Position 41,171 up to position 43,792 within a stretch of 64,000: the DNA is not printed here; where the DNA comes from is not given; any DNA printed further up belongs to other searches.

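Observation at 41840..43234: Full-size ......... intein inside a UDP-glucuronate decarboxylase (UXS/RmlB-like) gene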

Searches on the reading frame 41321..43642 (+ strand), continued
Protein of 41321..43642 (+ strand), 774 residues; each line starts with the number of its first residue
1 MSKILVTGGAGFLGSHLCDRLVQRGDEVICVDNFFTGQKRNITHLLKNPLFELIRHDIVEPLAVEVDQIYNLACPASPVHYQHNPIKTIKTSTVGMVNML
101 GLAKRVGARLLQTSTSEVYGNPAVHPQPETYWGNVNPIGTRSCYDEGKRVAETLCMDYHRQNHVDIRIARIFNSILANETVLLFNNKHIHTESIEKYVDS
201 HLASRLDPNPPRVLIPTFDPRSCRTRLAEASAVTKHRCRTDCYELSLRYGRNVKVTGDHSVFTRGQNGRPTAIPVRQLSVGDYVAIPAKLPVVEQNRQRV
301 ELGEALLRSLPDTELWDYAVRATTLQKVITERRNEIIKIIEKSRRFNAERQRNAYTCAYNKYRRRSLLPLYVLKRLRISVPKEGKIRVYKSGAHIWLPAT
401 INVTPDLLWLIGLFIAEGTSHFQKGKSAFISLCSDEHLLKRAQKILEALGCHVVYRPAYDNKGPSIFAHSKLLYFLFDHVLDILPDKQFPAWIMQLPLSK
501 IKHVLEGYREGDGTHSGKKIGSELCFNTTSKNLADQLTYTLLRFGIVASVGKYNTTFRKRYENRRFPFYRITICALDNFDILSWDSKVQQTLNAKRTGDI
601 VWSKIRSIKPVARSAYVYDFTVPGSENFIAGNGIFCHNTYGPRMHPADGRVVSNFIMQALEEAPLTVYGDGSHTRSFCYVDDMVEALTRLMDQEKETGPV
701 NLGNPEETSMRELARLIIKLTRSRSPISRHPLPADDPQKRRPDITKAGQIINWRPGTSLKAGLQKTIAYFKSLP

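Call 8: find_homologous_proteins(query=window:41321-43642:+)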
Query window:41321-43642:+ (774 aa): 4279 proteins with E <= 0.001 among 8000 candidates; the best 120 are listed.
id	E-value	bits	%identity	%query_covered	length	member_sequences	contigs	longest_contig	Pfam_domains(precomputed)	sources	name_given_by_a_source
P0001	0.0e+0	1804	100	100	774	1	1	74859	PF04321.24,PF16363.12,PF01073.26,PF07993.19,PF14528.12,PF01370.28,PF14890.12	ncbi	-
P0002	0.0e+0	1068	59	99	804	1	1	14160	PF16363.12,PF01073.26,PF14528.12,PF01370.28,PF14890.12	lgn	-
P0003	0.0e+0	1057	58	99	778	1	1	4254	PF16363.12,PF14528.12,PF01370.28,PF14890.12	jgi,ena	-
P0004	0.0e+0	1047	58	100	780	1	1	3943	PF16363.12,PF01073.26,PF14528.12,PF01370.28,PF14890.12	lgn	-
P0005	0.0e+0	1042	59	99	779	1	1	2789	PF16363.12,PF01073.26,PF14528.12,PF01370.28,PF14890.12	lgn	-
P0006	1.8e-298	1010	58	100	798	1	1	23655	PF16363.12,PF07993.19,PF14528.12,PF01370.28,PF14890.12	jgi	jgi:UDP-glucuronate decarboxylase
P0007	1.2e-294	997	56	100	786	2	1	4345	PF16363.12,PF07993.19,PF14528.12,PF01370.28,PF14890.12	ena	-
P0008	2.7e-290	983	55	99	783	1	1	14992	PF16363.12,PF14528.12,PF01370.28,PF14890.12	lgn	-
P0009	4.2e-289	979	54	99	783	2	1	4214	PF16363.12,PF02719.22,PF01073.26,PF07993.19,PF14528.12,PF01370.28,PF14890.12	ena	-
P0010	3.0e-288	976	54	99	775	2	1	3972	PF16363.12,PF02719.22,PF01073.26,PF07993.19,PF14528.12,PF00106.32,PF01370.28,PF14890.12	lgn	-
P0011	3.6e-288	976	54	99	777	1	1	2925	PF16363.12,PF02719.22,PF01073.26,PF07993.19,PF14528.12,PF01370.28,PF14890.12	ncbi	-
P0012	1.7e-287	974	53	99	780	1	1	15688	PF16363.12,PF01073.26,PF07993.19,PF14528.12,PF01370.28,PF14890.12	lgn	-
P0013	5.1e-283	959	52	99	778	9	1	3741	PF16363.12,PF02719.22,PF01073.26,PF14528.12,PF01370.28,PF14890.12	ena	-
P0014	5.6e-283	959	53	99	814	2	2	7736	PF16363.12,PF01073.26,PF14528.12,PF01370.28,PF14890.12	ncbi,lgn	-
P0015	3.8e-282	956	52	100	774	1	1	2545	PF16363.12,PF01073.26,PF07993.19,PF14528.12,PF01370.28,PF14890.12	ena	-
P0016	3.6e-279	946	53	100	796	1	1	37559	PF16363.12,PF02719.22,PF01073.26,PF07993.19,PF14528.12,PF01370.28,PF14890.12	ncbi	-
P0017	4.6e-279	946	53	99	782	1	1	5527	PF16363.12,PF01073.26,PF07993.19,PF14528.12,PF01370.28,PF14890.12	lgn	-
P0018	9.3e-279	945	54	99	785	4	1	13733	PF16363.12,PF02719.22,PF01073.26,PF07993.19,PF14528.12,PF01370.28,PF14890.12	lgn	-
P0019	3.5e-278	943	54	99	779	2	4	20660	PF04321.24,PF16363.12,PF02719.22,PF01073.26,PF14528.12,PF01370.28,PF14890.12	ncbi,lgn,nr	ncbi:MAG: GDP-mannose 4,6-dehydratase [Candidatus Altiarchaeales archaeon]|nr:GDP-mannose 4,6-dehydr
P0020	7.0e-277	939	52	100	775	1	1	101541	PF16363.12,PF07993.19,PF14528.12,PF01370.28,PF14890.12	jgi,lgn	jgi:nucleoside-diphosphate-sugar epimerase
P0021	1.4e-275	934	52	100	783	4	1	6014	PF04321.24,PF16363.12,PF02719.22,PF01073.26,PF07993.19,PF14528.12,PF01370.28,PF14890.12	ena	-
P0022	4.8e-275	933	54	99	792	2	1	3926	PF16363.12,PF02719.22,PF01073.26,PF07993.19,PF14528.12,PF01370.28,PF14890.12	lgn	-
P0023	2.2e-274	930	54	99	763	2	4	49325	PF04321.24,PF16363.12,PF01073.26,PF07993.19,PF14528.12,PF01370.28,PF14890.12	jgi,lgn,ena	-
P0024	6.2e-273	926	50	81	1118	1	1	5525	PF16363.12,PF01073.26,PF07993.19,PF14528.12,PF01370.28,PF14890.12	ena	-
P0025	2.4e-272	924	53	99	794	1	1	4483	PF04321.24,PF16363.12,PF01073.26,PF07993.19,PF14528.12,PF01370.28,PF14890.12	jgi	jgi:UDP-glucuronate decarboxylase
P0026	1.4e-271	921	53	99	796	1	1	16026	PF16363.12,PF01073.26,PF07993.19,PF14528.12,PF01370.28,PF14890.12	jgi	jgi:UDP-glucuronate decarboxylase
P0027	6.4e-271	919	54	99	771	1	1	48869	PF16363.12,PF01073.26,PF14528.12,PF01370.28,PF14890.12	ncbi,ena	-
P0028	7.5e-271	919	52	99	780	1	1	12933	PF04321.24,PF16363.12,PF02719.22,PF01073.26,PF07993.19,PF14528.12,PF01370.28,PF14890.12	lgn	-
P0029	1.2e-270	918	53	99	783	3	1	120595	PF04321.24,PF16363.12,PF02719.22,PF01073.26,PF07993.19,PF14528.12,PF01370.28,PF14890.12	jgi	-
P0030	6.9e-270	915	51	100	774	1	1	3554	PF16363.12,PF02719.22,PF01073.26,PF14528.12,PF01370.28,PF14890.12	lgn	-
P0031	1.1e-268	911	52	99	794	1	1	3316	PF16363.12,PF01073.26,PF07993.19,PF14528.12,PF01370.28,PF14890.12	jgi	jgi:UDP-glucuronate decarboxylase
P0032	3.3e-268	910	53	100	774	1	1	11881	PF16363.12,PF01073.26,PF01370.28,PF14890.12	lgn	-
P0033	6.4e-268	909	46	81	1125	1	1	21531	PF16363.12,PF01073.26,PF07993.19,PF14528.12,PF01370.28,PF14890.12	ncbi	ncbi:hypothetical protein BH20ACI1_BH20ACI1_06070 [soil metagenome]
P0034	7.1e-268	909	50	100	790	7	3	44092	PF16363.12,PF02719.22,PF01073.26,PF07993.19,PF14528.12,PF01370.28,PF14890.12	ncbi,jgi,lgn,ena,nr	ncbi:MAG: hypothetical protein COU44_02915 [Candidatus Nealsonbacteria bacterium CG10_big_fil_rev_8_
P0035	1.2e-266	905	51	99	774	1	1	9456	PF04321.24,PF16363.12,PF02719.22,PF01073.26,PF07993.19,PF14528.12,PF00106.32,PF01370.28,PF14890.12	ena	-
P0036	7.7e-265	899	54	100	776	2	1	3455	PF04321.24,PF16363.12,PF01073.26,PF14528.12,PF01370.28,PF14890.12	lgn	-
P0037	7.7e-264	895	51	100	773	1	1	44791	PF16363.12,PF01073.26,PF14528.12,PF01370.28,PF14890.12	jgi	jgi:nucleoside-diphosphate-sugar epimerase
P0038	9.0e-264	895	53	100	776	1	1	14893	PF04321.24,PF16363.12,PF01073.26,PF14528.12,PF01370.28,PF14890.12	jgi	jgi:nucleoside-diphosphate-sugar epimerase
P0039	3.0e-263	893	51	100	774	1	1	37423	PF16363.12,PF02719.22,PF01073.26,PF07993.19,PF14528.12,PF01370.28,PF14890.12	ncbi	-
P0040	5.9e-263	893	53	99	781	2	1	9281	PF16363.12,PF01073.26,PF07993.19,PF14528.12,PF01370.28,PF14890.12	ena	-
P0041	2.3e-262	891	51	99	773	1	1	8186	PF04321.24,PF16363.12,PF01073.26,PF07993.19,PF14528.12,PF01370.28,PF14890.12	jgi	jgi:nucleoside-diphosphate-sugar epimerase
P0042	3.0e-262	890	51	99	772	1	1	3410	PF16363.12,PF01073.26,PF14528.12,PF01370.28,PF14890.12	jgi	jgi:UDP-glucuronate decarboxylase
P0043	5.1e-261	886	51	99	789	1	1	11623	PF16363.12,PF01073.26,PF07993.19,PF14528.12,PF01370.28,PF14890.12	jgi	jgi:nucleoside-diphosphate-sugar epimerase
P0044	9.3e-261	885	51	100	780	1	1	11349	PF16363.12,PF02719.22,PF01073.26,PF07993.19,PF14528.12,PF01370.28,PF14890.12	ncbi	-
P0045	1.7e-260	884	53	81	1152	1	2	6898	PF16363.12,PF07993.19,PF14528.12,PF01370.28,PF14890.12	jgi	jgi:UDP-glucuronate decarboxylase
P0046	1.8e-260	884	51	99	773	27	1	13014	PF04321.24,PF16363.12,PF01073.26,PF14528.12,PF01370.28,PF14890.12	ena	-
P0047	1.1e-259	882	51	99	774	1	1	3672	PF04321.24,PF16363.12,PF01073.26,PF14528.12,PF01370.28,PF14890.12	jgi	jgi:UDP-glucuronate decarboxylase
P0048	1.1e-259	882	51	100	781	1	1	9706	PF16363.12,PF01073.26,PF07993.19,PF14528.12,PF01370.28,PF14890.12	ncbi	-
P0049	3.8e-259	880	49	99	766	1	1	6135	PF04321.24,PF16363.12,PF02719.22,PF01073.26,PF07993.19,PF14528.12,PF01370.28,PF14890.12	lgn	-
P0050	4.9e-259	880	51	99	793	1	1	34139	PF04321.24,PF16363.12,PF02719.22,PF01073.26,PF07993.19,PF14528.12,PF01370.28,PF14890.12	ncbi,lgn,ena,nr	ncbi:GDP-mannose 4,6-dehydratase [candidate division KSB1 bacterium]|nr:GDP-mannose 4,6-dehydratase 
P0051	1.1e-258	878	52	100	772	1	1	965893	PF16363.12,PF01073.26,PF14528.12,PF01370.28,PF14890.12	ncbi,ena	-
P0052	1.7e-258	878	51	100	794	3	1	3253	PF04321.24,PF16363.12,PF01073.26,PF14528.12,PF01370.28,PF14890.12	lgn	-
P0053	5.0e-258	876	50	99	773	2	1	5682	PF04321.24,PF16363.12,PF01073.26,PF14528.12,PF01370.28,PF14890.12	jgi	jgi:UDP-glucuronate decarboxylase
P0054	5.4e-258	876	52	99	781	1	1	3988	PF16363.12,PF01073.26,PF07993.19,PF14528.12,PF01370.28,PF14890.12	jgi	jgi:nucleoside-diphosphate-sugar epimerase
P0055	2.7e-257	874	50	99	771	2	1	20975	PF16363.12,PF01073.26,PF14528.12,PF01370.28,PF14890.12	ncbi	-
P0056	4.3e-257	873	50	99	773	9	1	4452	PF04321.24,PF16363.12,PF01073.26,PF14528.12,PF01370.28,PF14890.12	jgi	jgi:nucleoside-diphosphate-sugar epimerase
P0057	6.2e-257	873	50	99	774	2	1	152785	PF04321.24,PF16363.12,PF01073.26,PF14528.12,PF01370.28,PF14890.12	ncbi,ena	-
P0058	3.2e-256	870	51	99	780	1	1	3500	PF16363.12,PF01073.26,PF14528.12,PF01370.28,PF14890.12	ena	-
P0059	4.0e-256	870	49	100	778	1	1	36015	PF16363.12,PF01073.26,PF14528.12,PF01370.28,PF14890.12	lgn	-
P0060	1.8e-255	868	49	99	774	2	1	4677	PF04321.24,PF16363.12,PF01073.26,PF14528.12,PF01370.28,PF14890.12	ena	-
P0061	2.2e-255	867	50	99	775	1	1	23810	PF04321.24,PF16363.12,PF14528.12,PF01370.28,PF14890.12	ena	-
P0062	2.7e-255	867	50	99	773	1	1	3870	PF04321.24,PF16363.12,PF01073.26,PF14528.12,PF01370.28,PF14890.12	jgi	jgi:UDP-glucuronate decarboxylase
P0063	3.5e-255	867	51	100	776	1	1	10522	PF16363.12,PF01073.26,PF07993.19,PF14528.12,PF01370.28,PF14890.12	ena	-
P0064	1.3e-254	865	50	99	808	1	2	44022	PF16363.12,PF02719.22,PF01073.26,PF07993.19,PF14528.12,PF01370.28,PF14890.12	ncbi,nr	ncbi:MAG: GDP-mannose 4,6-dehydratase [Pyrinomonadaceae bacterium MAG19_C2-C3]|nr:GDP-mannose 4,6-de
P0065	1.5e-254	865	51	99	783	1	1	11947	PF16363.12,PF01073.26,PF07993.19,PF14528.12,PF01370.28,PF14890.12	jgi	jgi:nucleoside-diphosphate-sugar epimerase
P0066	2.9e-254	864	51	99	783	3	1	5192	PF16363.12,PF01073.26,PF07993.19,PF14528.12,PF01370.28,PF14890.12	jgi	jgi:nucleoside-diphosphate-sugar epimerase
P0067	7.4e-254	862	51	99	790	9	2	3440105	PF16363.12,PF01073.26,PF07993.19,PF14528.12,PF01370.28,PF14890.12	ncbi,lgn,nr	ncbi:hypothetical protein RmaAA213_20280 [Rhodothermus marinus]|nr:GDP-mannose 4,6-dehydratase [Rhod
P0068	9.4e-254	862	51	99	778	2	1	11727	PF16363.12,PF01073.26,PF07993.19,PF14528.12,PF01370.28,PF14890.12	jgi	jgi:UDP-glucuronate decarboxylase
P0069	1.2e-253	862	51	99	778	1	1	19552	PF16363.12,PF01073.26,PF14528.12,PF01370.28,PF14890.12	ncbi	-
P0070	2.6e-253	861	51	100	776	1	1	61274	PF16363.12,PF02719.22,PF01073.26,PF14528.12,PF01370.28,PF14890.12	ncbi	-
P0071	6.4e-253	859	49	99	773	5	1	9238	PF04321.24,PF16363.12,PF01073.26,PF14528.12,PF01370.28,PF14890.12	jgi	jgi:UDP-glucuronate decarboxylase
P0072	5.9e-252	856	51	100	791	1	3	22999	PF04321.24,PF16363.12,PF01073.26,PF07993.19,PF14528.12,PF01370.28,PF14890.12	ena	-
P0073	3.5e-251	854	49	99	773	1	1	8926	PF04321.24,PF16363.12,PF14528.12,PF01370.28,PF14890.12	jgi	jgi:UDP-glucuronate decarboxylase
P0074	4.7e-251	853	51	99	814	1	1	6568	PF16363.12,PF01073.26,PF07993.19,PF14528.12,PF01370.28,PF14890.12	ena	-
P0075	8.9e-251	852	50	99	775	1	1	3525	PF16363.12,PF02719.22,PF14528.12,PF01370.28,PF14890.12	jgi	jgi:UDP-glucuronate decarboxylase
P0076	9.9e-251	852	49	99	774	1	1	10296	PF16363.12,PF14528.12,PF01370.28,PF14890.12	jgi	jgi:UDP-glucuronate decarboxylase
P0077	1.2e-250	852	50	99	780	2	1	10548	PF16363.12,PF01073.26,PF07993.19,PF14528.12,PF01370.28,PF14890.12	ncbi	ncbi:MAG TPA: NAD-dependent epimerase/dehydratase family protein [Gemmataceae bacterium]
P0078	2.1e-250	851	50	99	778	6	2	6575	PF16363.12,PF01073.26,PF14528.12,PF01370.28,PF14890.12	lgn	-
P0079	2.8e-250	851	51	99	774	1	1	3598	PF16363.12,PF01073.26,PF07993.19,PF14528.12,PF01370.28,PF14890.12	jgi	jgi:UDP-glucuronate decarboxylase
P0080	4.2e-250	850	51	99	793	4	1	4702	PF16363.12,PF14528.12,PF01370.28,PF14890.12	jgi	-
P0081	7.6e-250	849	51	100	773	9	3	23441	PF04321.24,PF16363.12,PF07993.19,PF14528.12,PF01370.28,PF14890.12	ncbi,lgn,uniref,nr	ncbi:hypothetical protein GCM10007092_18890 [Thermus composti]|uniref:NAD-dependent epimerase/dehydr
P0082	1.2e-249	849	49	99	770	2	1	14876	PF16363.12,PF01073.26,PF14528.12,PF01370.28,PF14890.12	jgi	jgi:nucleoside-diphosphate-sugar epimerase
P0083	1.8e-249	848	49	99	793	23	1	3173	PF16363.12,PF01073.26,PF14528.12,PF01370.28,PF14890.12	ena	-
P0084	3.5e-249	847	50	100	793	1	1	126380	PF04321.24,PF16363.12,PF01073.26,PF14528.12,PF01370.28,PF14890.12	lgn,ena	-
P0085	6.9e-249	846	51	99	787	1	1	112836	PF16363.12,PF01073.26,PF14528.12,PF01370.28,PF14890.12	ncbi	-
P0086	1.2e-248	845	50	99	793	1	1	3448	PF16363.12,PF01073.26,PF07993.19,PF14528.12,PF01370.28,PF14890.12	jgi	jgi:UDP-glucuronate decarboxylase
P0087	2.4e-248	844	51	99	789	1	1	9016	PF16363.12,PF01073.26,PF14528.12,PF01370.28,PF14890.12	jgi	-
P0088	2.7e-248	844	49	99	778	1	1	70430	PF16363.12,PF14528.12,PF01370.28,PF14890.12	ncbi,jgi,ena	-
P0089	4.6e-248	843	50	100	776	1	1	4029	PF04321.24,PF16363.12,PF01073.26,PF14528.12,PF01370.28,PF14890.12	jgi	jgi:UDP-glucuronate decarboxylase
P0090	9.4e-248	842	50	99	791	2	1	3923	PF16363.12,PF01073.26,PF14528.12,PF01370.28,PF14890.12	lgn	-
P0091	1.0e-247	842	49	99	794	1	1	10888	PF16363.12,PF14528.12,PF01370.28,PF14890.12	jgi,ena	-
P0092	1.7e-247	841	50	99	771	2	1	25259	PF16363.12,PF01073.26,PF07993.19,PF14528.12,PF01370.28,PF14890.12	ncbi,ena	-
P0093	5.9e-247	840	49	99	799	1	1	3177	PF16363.12,PF01073.26,PF14528.12,PF01370.28,PF14890.12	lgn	-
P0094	6.0e-247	840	50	99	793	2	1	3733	PF16363.12,PF14528.12,PF01370.28,PF14890.12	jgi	jgi:nucleoside-diphosphate-sugar epimerase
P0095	1.6e-246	838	49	99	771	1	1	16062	PF16363.12,PF01073.26,PF14528.12,PF01370.28,PF14890.12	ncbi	-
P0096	2.3e-246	838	51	100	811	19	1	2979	PF16363.12,PF14528.12,PF01370.28,PF14890.12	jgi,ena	-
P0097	2.5e-246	838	49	99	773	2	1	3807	PF16363.12,PF14528.12,PF01370.28,PF14890.12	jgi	jgi:UDP-glucuronate decarboxylase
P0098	3.8e-246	837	49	99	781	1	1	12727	PF04321.24,PF16363.12,PF02719.22,PF01073.26,PF07993.19,PF14528.12,PF01370.28,PF14890.12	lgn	-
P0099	7.4e-246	836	51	99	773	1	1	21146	PF16363.12,PF01073.26,PF07993.19,PF14528.12,PF01370.28,PF14890.12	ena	-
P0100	7.7e-246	836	50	100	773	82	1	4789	PF04321.24,PF16363.12,PF01073.26,PF07993.19,PF14528.12,PF01370.28,PF14890.12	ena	-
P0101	1.1e-245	835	49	99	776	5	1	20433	PF04321.24,PF16363.12,PF14528.12,PF01370.28,PF14890.12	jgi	jgi:nucleoside-diphosphate-sugar epimerase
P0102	1.1e-245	835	50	99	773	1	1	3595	PF16363.12,PF01073.26,PF07993.19,PF14528.12,PF01370.28,PF14890.12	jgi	jgi:UDP-glucuronate decarboxylase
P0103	1.2e-245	835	51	99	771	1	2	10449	PF16363.12,PF01073.26,PF07993.19,PF14528.12,PF01370.28,PF14890.12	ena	-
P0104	1.4e-245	835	49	99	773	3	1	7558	PF04321.24,PF16363.12,PF01073.26,PF07993.19,PF14528.12,PF01370.28,PF14890.12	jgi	jgi:nucleoside-diphosphate-sugar epimerase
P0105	1.6e-245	835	49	99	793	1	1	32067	PF16363.12,PF07993.19,PF14528.12,PF01370.28,PF14890.12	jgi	-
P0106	1.9e-245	835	49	100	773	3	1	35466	PF16363.12,PF01073.26,PF07993.19,PF14528.12,PF01370.28,PF14890.12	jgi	-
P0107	2.0e-245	835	50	98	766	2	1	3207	PF16363.12,PF14528.12,PF01370.28,PF14890.12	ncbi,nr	ncbi:MAG TPA: GDP-mannose 4,6-dehydratase, partial [Gemmataceae bacterium]|nr:GDP-mannose 4,6-dehydr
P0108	2.7e-245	834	58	80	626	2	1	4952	PF16363.12,PF14528.12,PF01370.28,PF14890.12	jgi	-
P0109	3.4e-245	834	50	100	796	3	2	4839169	PF16363.12,PF14528.12,PF01370.28,PF14890.12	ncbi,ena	-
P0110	3.9e-245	834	48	99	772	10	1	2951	PF04321.24,PF16363.12,PF14528.12,PF01370.28,PF14890.12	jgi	jgi:nucleoside-diphosphate-sugar epimerase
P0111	4.2e-245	833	48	99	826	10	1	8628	PF16363.12,PF14528.12,PF01370.28,PF14890.12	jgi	jgi:nucleoside-diphosphate-sugar epimerase/intein/homing endonuclease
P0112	4.5e-245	833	50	99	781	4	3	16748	PF04321.24,PF16363.12,PF02719.22,PF01073.26,PF14528.12,PF01370.28,PF14890.12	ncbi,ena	-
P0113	4.6e-245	833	49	99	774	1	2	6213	PF16363.12,PF01073.26,PF07993.19,PF14528.12,PF01370.28,PF14890.12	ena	-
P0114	5.4e-245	833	50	99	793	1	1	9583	PF16363.12,PF14528.12,PF01370.28,PF14890.12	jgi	jgi:UDP-glucuronate decarboxylase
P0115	7.7e-245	833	48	100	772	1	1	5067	PF04321.24,PF16363.12,PF01073.26,PF07993.19,PF14528.12,PF01370.28,PF14890.12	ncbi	-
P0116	8.4e-245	833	50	100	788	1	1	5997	PF16363.12,PF01073.26,PF07993.19,PF14528.12,PF01370.28,PF14890.12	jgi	jgi:nucleoside-diphosphate-sugar epimerase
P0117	1.2e-244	832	50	99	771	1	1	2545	PF16363.12,PF01073.26,PF14528.12,PF01370.28,PF14890.12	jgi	jgi:nucleoside-diphosphate-sugar epimerase/intein/homing endonuclease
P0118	1.4e-244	832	49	100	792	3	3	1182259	PF16363.12,PF01073.26,PF14528.12,PF01370.28,PF14890.12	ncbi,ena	-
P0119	1.9e-244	831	49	99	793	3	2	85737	PF16363.12,PF01073.26,PF07993.19,PF14528.12,PF01370.28,PF14890.12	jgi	-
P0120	2.6e-244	831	49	99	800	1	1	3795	PF16363.12,PF01073.26,PF07993.19,PF14528.12,PF01370.28,PF14890.12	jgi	jgi:UDP-glucuronate decarboxylase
